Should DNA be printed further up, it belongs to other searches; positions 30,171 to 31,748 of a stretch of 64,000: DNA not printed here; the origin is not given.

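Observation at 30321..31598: DP1 (PolD small subunit) homolog with most of the recalled phosphoesterase metal-ligand residues substituted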

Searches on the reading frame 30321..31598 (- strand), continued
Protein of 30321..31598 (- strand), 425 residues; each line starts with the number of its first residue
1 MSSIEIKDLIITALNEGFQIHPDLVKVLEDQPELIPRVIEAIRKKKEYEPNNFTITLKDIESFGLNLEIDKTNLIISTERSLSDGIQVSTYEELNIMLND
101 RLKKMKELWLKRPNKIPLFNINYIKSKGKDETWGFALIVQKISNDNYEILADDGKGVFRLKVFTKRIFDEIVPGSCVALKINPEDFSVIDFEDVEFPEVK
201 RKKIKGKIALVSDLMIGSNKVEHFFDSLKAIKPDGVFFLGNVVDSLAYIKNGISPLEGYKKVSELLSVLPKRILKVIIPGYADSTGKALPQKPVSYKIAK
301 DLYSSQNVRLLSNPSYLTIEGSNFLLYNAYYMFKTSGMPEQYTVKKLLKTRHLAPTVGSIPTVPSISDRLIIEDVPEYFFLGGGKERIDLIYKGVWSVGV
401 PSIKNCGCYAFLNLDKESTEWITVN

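Call 21: find_encoding_contigs(protein=P0002, flank=10000, max_places=3)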
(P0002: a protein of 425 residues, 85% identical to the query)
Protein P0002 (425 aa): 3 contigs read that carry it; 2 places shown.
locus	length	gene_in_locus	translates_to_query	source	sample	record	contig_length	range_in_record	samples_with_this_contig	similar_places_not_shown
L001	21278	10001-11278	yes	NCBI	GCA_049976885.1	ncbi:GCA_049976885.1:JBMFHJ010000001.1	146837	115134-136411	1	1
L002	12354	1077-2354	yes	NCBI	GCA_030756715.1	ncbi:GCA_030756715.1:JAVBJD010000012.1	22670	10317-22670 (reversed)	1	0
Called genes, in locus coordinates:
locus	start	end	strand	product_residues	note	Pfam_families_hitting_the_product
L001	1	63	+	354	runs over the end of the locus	PF02463:SMC_N, PF00005:ABC_tran, PF13304:AAA_21 (faint), PF08402:TOBE_2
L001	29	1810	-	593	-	PF00528:BPD_transp_1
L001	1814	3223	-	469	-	PF01547:SBP_bac_1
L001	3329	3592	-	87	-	-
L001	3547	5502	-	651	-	PF01751:Toprim, PF01131:Topoisom_bac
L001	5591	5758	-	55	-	PF01020:Ribosomal_L40e (weak), PF13240:Zn_Ribbon_1 (faint)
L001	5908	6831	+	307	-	PF01916:DS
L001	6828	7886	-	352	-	PF04055:Radical_SAM, PF13353:Fer4_12 (faint)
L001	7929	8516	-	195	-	PF00578:AhpC-TSA, PF08534:Redoxin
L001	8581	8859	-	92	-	-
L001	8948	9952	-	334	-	PF00296:Bac_luciferase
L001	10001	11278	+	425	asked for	PF04042:DNA_pol_E_B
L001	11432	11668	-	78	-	PF00125:Histone, PF00808:CBFD_NFYB_HMF, PF07524:Bromo_TP (weak), PF02291:TFIID-31kDa, PF15511:CENP-T_C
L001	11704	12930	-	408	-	PF01926:MMR_HSR1, PF02421:FeoB_N, PF08438:YGR210-like_G4, PF02824:TGS (weak)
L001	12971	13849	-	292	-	PF02629:CoA_binding, PF13607:Succ_CoA_lig, PF00549:Ligase_CoA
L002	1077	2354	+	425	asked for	PF04042:DNA_pol_E_B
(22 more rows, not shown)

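Call 27: find_encoding_contigs(protein=P0006, flank=10000, max_places=2)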
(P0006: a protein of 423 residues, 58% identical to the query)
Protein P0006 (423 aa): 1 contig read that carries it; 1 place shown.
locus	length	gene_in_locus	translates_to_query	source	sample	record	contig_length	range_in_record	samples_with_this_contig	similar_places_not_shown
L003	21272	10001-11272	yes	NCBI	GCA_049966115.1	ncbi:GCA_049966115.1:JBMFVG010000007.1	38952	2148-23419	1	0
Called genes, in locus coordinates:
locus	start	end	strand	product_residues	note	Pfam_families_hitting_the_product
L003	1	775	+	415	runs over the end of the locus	PF06745:ATPase (faint)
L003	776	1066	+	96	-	-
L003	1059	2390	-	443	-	PF00464:SHMT, PF00155:Aminotran_1_2, PF03841:SelA (faint)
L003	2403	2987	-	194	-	PF01728:FtsJ, PF13847:Methyltransf_31 (weak)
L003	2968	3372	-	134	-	PF05158:RNA_pol_Rpc34 (faint)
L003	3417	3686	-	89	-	-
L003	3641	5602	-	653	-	PF01751:Toprim, PF01131:Topoisom_bac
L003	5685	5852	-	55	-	PF01020:Ribosomal_L40e (weak), PF13240:Zn_Ribbon_1 (faint)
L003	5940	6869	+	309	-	PF01916:DS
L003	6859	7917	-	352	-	PF04055:Radical_SAM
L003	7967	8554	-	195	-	PF00578:AhpC-TSA, PF08534:Redoxin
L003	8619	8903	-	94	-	-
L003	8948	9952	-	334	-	PF00296:Bac_luciferase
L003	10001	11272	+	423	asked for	PF04042:DNA_pol_E_B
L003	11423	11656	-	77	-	PF00125:Histone, PF00808:CBFD_NFYB_HMF, PF15630:CENP-S (weak), PF02291:TFIID-31kDa, PF07524:Bromo_TP (weak), PF15511:CENP-T_C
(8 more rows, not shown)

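Call 28: find_encoding_contigs(protein=P0005, flank=10000, max_places=2)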
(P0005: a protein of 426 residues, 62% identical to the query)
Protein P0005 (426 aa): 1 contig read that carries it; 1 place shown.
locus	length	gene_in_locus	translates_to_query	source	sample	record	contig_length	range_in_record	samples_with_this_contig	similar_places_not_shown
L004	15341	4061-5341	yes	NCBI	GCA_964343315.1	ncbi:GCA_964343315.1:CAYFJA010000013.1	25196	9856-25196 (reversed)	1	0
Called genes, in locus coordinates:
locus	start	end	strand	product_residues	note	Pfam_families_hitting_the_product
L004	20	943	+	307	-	PF01916:DS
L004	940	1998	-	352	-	PF04055:Radical_SAM, PF13353:Fer4_12 (weak)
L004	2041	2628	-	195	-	PF00578:AhpC-TSA, PF08534:Redoxin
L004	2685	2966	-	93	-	-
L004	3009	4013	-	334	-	PF00296:Bac_luciferase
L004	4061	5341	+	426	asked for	PF04042:DNA_pol_E_B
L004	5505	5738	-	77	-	PF00125:Histone, PF00808:CBFD_NFYB_HMF, PF02291:TFIID-31kDa, PF07524:Bromo_TP (weak), PF15511:CENP-T_C (weak)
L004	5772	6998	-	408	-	PF00350:Dynamin_N (faint), PF01926:MMR_HSR1, PF02421:FeoB_N (weak), PF08438:YGR210-like_G4, PF02824:TGS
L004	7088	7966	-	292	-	PF02629:CoA_binding, PF13607:Succ_CoA_lig, PF00549:Ligase_CoA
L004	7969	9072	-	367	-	PF08442:ATP-grasp_2, PF13549:ATP-grasp_5 (faint), PF24948:Citrate_synth_N, PF00549:Ligase_CoA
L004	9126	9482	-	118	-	PF01127:Sdh_cyt (weak)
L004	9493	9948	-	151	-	PF01127:Sdh_cyt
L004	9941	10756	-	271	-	PF13085:Fer2_3, PF00111:Fer2 (faint), PF12838:Fer4_7 (faint), PF13237:Fer4_10, PF00037:Fer4 (weak), PF13183:Fer4_8, PF13484:Fer4_16 (weak), PF13534:Fer4_17, +1 more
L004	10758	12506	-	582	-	PF00890:FAD_binding_2, PF02910:Succ_DH_flav_C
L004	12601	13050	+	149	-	PF01967:MoaC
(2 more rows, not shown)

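Call 29: find_encoding_contigs(protein=P0001, flank=6000, max_places=1)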
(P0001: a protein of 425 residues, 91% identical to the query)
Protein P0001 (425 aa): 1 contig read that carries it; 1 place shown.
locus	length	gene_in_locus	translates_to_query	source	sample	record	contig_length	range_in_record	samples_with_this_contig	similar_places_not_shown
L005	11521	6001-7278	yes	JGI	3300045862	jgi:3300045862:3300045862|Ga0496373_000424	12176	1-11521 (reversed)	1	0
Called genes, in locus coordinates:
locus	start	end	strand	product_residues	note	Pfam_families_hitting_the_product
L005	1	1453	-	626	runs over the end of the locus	PF01751:Toprim, PF01131:Topoisom_bac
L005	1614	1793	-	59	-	-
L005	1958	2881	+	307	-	PF01916:DS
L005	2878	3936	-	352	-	PF04055:Radical_SAM, PF13353:Fer4_12 (weak)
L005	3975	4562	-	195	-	PF00578:AhpC-TSA, PF08534:Redoxin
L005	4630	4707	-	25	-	-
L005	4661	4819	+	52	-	-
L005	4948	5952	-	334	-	PF00296:Bac_luciferase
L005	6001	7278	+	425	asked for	PF04042:DNA_pol_E_B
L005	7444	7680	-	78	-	PF00125:Histone, PF00808:CBFD_NFYB_HMF, PF07524:Bromo_TP, PF15630:CENP-S (faint), PF02291:TFIID-31kDa, PF15511:CENP-T_C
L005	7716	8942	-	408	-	PF00350:Dynamin_N (faint), PF01926:MMR_HSR1, PF02421:FeoB_N, PF08438:YGR210-like_G4, PF02824:TGS (weak)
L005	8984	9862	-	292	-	PF02629:CoA_binding, PF13607:Succ_CoA_lig, PF00549:Ligase_CoA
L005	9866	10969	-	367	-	PF08442:ATP-grasp_2, PF13549:ATP-grasp_5, PF24948:Citrate_synth_N, PF00549:Ligase_CoA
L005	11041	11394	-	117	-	-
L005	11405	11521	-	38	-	?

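Call 30: find_encoding_contigs(protein=P0009, flank=6000, max_places=2)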
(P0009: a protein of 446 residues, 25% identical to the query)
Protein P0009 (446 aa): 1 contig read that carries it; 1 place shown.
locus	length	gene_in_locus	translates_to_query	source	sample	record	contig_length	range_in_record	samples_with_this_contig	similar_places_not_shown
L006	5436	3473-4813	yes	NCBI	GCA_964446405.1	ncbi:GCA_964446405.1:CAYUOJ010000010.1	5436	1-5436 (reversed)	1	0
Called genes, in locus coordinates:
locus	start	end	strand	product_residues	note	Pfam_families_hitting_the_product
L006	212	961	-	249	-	PF08423:Rad51, PF06745:ATPase (weak), PF13481:AAA_25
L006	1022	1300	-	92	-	-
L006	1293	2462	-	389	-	PF13401:AAA_22, PF22703:Cdc6_lid, PF09079:WHD_Cdc6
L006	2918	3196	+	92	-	PF00406:ADK, PF05191:ADK_lid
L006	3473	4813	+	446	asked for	PF00149:Metallophos (weak), PF04042:DNA_pol_E_B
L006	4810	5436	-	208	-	?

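Call 39: find_related_loci(query=A5, collection=genome_contigs, flank=10000)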
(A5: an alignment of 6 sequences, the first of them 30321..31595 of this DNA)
Query A5 (424 aa) in genome_contigs; peptide patterns used: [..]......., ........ (x = any residue, [..] = any of these).
90 stretches matched a pattern; 8 encode a relative of the query (tblastn E <= 1e-3); 8 distinct loci.
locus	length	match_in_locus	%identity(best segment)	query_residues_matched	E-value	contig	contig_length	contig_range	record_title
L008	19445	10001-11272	96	1-424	0e+0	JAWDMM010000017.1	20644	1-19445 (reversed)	MAG: Nitrososphaeria archaeon isolate F8S.bin.2 NODE_247_length_20644_cov_3.01861, whole genome shotgun sequence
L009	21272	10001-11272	92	1-424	0e+0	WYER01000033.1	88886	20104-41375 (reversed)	MAG: Thaumarchaeota archaeon isolate EvPrim.Bin21 NODE_15_length_88886_cov_6.07105, whole genome shotgun sequence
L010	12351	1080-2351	85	1-424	0e+0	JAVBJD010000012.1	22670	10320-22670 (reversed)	MAG: Conexivisphaerales archaeon isolate 4229S_bin6 NODE_63_length_22670_cov_58.550608, whole genome shotgun sequence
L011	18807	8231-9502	83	1-424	0e+0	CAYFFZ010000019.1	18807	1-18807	MAG TPA_asm: uncultured Nitrososphaerales archaeon isolate DRP004690_co1_3 genome assembly, contig: NODE_175_length_1880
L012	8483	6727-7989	80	1-421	0e+0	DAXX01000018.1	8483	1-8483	MAG TPA_asm: Thaumarchaeota archaeon UBA160 UBA160_contig_6504, whole genome shotgun sequence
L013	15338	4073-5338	62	4-424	0e+0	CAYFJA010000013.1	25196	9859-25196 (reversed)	MAG TPA_asm: uncultured Nitrososphaerales archaeon isolate DRP004690_co1_15 genome assembly, contig: NODE_100_length_251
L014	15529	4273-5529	58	4-423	4e-180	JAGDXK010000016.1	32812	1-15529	MAG: Nitrososphaerales archaeon isolate KMA_Bin21 NODE_451_length_32812_cov_3.213756, whole genome shotgun sequence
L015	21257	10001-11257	59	4-423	8e-180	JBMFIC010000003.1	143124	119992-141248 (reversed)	MAG: Nitrososphaeria archaeon isolate KM4324-13 NODE_3_length_143124_cov_31.098995, whole genome shotgun sequence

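Call 40: predict_structure(alignment_id=A3)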
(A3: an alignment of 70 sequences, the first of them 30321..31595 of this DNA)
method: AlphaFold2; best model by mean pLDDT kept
length: 424 residues; sequences in the alignment: 70
mean_pLDDT: 89.0   pTM: 0.79
mean pLDDT of the five models: 89.0, 88.7, 88.6, 88.3, 86.1
residues with pLDDT >= 90: 267; 70-90: 129; 50-70: 27; < 50: 1
segments of 3 or more residues with pLDDT < 50: none
pLDDT, mean of each block of 10 residues (from residue 1): 77 86 76 81 71 78 58 81 77 88 93 88 94 96 94 96 94 95 96 88 95 91 94 97 94 96 94 95 88 93 92 94 95 90 92 74 78 95 96 97 93 97 89
secondary structure, 60 per line:
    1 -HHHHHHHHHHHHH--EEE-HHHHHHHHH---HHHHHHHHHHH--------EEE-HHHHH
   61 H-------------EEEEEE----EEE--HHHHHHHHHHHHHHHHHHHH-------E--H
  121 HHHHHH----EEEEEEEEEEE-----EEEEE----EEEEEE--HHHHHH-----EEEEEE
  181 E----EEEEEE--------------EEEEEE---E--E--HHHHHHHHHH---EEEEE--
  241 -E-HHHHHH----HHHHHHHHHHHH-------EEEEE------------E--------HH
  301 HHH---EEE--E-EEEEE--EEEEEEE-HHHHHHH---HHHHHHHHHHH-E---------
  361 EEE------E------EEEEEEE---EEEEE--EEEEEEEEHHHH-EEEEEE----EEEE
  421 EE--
elements in order: H2-14 E17-19 H21-29 H33-43 E52-54 H56-61 E75-80 E85-87 H90-109 H120-126 E131-141 E147-151 E156-161 H164-169 E175-181 E186-191 E206-211 H221-230 E234-238 H244-249 H254-265 E273-277 H299-303 E307-309 E314-318 E321-327 H329-335 H339-349 E361-363 E377-383 E387-391 E394-401 H402-405 E407-412 E417-422

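Call 44: fold_search(model_id=the predicted structure, library=pdb)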
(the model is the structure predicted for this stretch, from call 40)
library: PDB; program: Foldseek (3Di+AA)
matches with E <= 10: 1355; with E <= 0.001: 109
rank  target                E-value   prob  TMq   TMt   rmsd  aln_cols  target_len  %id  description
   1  6hmf_B                4.4e-27  1.00  0.71  0.68   4.4       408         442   21  D-family DNA polymerase - DP1 subunit (3'-5' proof-reading exonuclease) H451 proof-reading deficient variant (released 2019-01-30)
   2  5ihe_B                6.2e-27  1.00  0.71  0.68   4.5       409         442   20  D-family DNA polymerase - DP1 subunit (3'-5' proof-reading exonuclease) (released 2016-08-31)
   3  5ihe_A                1.9e-26  1.00  0.68  0.66   7.9       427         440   19  D-family DNA polymerase - DP1 subunit (3'-5' proof-reading exonuclease) (released 2016-08-31)
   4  6hmf_A                2.7e-26  1.00  0.68  0.66   7.2       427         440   20  D-family DNA polymerase - DP1 subunit (3'-5' proof-reading exonuclease) H451 proof-reading deficient variant (released 2019-01-30)
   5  9f2a_A                4.1e-26  1.00  0.71  0.68   4.1       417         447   19  Pyrococcus abyssi PolD in complex with Rpa2 winged-helix domain class 2 (composite map) (released 2024-12-04)
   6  9f29_A                5.4e-26  1.00  0.70  0.67   4.3       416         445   20  Pyrococcus abyssi PolD in complex with Rpa2 winged-helix domain class 1 (composite map) (released 2024-12-04)
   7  8ppt_A                1.6e-25  1.00  0.68  0.65   3.9       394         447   21  Pyrococcus abyssi DNA polymerase D (PolD) in its editing mode bound to a primer/template substrate containing a mismat (released 2023-12-20)
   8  6hms_A                3.4e-25  1.00  0.70  0.74   4.5       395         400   20  Cryo-EM map of DNA polymerase D from Pyrococcus abyssi in complex with DNA (released 2019-01-30)
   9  6t8h_A                1.2e-24  1.00  0.71  0.71   4.3       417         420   19  Cryo-EM structure of the DNA-bound PolD-PCNA processive complex from P. abyssi (released 2020-03-04)
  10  3e0j_C                7.3e-21  1.00  0.61  0.63   5.8       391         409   18  X-ray structure of the complex of regulatory subunits of human DNA polymerase delta (released 2008-12-16)
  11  3e0j_A                7.7e-21  1.00  0.61  0.62   5.9       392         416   18  X-ray structure of the complex of regulatory subunits of human DNA polymerase delta (released 2008-12-16)
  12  3e0j_E                8.7e-21  1.00  0.61  0.64   5.9       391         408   19  X-ray structure of the complex of regulatory subunits of human DNA polymerase delta (released 2008-12-16)
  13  9ekb_B                1.6e-20  1.00  0.69  0.67   3.9       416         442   18  Cryo-EM structure of apo-form human DNA polymerase delta (released 2025-02-05)
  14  6tny_B                9.6e-20  1.00  0.66  0.65   4.2       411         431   17  Processive human polymerase delta holoenzyme (released 2019-12-18)
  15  7pfo_A                5.0e-19  1.00  0.63  0.52  10.1       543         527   12  Core human replisome (released 2021-11-10)
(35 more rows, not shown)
